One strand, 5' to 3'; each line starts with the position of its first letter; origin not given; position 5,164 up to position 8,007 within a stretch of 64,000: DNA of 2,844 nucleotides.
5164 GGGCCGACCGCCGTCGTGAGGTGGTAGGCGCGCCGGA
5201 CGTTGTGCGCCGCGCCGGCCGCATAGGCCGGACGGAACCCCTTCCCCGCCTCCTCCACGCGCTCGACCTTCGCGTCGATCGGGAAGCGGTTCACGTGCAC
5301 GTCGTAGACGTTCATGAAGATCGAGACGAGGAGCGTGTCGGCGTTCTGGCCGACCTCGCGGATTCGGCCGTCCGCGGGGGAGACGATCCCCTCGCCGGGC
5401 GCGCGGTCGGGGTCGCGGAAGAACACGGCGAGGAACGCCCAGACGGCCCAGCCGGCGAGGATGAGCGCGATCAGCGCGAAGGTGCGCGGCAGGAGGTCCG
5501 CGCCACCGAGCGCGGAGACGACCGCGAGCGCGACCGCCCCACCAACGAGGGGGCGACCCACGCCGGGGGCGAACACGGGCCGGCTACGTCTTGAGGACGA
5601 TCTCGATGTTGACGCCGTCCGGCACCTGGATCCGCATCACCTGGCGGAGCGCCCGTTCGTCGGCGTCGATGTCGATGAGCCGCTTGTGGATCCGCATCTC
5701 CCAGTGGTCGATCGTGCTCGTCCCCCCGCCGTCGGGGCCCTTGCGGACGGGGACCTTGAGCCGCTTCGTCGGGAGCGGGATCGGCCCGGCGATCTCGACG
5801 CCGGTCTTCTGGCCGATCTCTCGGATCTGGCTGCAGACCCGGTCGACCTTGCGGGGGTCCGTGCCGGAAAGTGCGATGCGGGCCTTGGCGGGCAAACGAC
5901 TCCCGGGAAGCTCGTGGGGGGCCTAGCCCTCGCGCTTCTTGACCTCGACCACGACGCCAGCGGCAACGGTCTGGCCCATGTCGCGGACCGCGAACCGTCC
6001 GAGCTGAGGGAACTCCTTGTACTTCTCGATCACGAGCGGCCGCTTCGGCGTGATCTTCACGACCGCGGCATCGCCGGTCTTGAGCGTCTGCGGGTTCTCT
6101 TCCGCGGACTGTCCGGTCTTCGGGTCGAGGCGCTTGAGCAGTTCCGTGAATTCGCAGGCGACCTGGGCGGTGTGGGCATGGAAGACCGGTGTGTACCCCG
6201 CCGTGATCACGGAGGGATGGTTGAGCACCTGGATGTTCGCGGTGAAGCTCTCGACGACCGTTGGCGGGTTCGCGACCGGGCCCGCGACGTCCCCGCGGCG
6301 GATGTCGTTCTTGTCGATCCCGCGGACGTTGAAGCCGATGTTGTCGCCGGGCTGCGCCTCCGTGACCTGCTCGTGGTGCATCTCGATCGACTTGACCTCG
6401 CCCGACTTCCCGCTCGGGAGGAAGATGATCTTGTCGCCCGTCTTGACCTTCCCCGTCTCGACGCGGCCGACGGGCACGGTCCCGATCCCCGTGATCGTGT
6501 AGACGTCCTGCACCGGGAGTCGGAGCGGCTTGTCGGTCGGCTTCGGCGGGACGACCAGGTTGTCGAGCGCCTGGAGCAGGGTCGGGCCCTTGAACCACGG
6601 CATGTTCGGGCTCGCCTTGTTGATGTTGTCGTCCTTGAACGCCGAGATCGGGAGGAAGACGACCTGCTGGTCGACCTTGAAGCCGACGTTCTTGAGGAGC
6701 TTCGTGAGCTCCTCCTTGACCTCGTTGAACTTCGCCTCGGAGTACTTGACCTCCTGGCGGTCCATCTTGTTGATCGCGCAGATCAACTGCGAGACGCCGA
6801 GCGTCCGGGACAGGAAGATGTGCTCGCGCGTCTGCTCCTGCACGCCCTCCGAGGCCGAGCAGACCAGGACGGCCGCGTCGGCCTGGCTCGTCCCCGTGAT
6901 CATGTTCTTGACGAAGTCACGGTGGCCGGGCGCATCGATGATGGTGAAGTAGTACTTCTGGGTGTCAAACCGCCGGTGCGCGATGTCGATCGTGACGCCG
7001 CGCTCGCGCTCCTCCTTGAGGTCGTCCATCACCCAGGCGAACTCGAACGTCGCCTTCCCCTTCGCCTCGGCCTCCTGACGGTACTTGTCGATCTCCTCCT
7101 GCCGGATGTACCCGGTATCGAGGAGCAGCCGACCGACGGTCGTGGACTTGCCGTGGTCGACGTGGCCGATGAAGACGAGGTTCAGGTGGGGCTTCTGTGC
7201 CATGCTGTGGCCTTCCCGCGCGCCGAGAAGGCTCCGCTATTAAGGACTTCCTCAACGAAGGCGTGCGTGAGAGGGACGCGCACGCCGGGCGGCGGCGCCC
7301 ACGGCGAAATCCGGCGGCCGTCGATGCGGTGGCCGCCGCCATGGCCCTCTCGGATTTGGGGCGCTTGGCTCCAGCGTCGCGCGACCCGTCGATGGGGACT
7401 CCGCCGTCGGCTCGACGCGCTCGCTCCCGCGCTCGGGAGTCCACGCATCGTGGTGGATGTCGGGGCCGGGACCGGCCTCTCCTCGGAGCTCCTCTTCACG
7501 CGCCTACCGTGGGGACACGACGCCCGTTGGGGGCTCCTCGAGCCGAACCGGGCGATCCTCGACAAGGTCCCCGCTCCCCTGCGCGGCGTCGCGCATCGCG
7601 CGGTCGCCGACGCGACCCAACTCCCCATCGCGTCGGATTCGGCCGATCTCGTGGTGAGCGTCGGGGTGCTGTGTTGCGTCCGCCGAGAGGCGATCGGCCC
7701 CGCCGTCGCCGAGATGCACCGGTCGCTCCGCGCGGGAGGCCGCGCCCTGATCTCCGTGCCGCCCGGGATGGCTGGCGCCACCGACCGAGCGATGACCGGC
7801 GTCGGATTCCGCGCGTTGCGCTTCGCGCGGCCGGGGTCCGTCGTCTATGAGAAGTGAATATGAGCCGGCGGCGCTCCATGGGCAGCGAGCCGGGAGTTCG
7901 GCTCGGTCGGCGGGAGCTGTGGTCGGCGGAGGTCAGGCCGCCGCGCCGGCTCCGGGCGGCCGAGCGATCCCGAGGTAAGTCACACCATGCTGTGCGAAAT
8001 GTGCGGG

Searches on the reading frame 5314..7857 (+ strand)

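Call 30: search_protein_families(library=pfam, proteins=[window:5314-7857:+], max_evalue=0.001)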
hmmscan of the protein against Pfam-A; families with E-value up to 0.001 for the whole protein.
window:5314-7857:+ (847 aa): 4 families
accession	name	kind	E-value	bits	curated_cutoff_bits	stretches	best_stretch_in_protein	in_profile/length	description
PF08241.18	Methyltransf_11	-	1.3e-09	39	21.2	1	714-813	1-95/95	Methyltransferase domain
PF13649.12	Methyltransf_25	-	3.8e-09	37.5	27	1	713-809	1-97/97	Methyltransferase domain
PF08242.18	Methyltransf_12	-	1.4e-05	26.2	30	1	714-810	1-97/98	Methyltransferase domain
PF13489.12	Methyltransf_23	-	0.00014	22.1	27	1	695-818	8-121/164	Methyltransferase domain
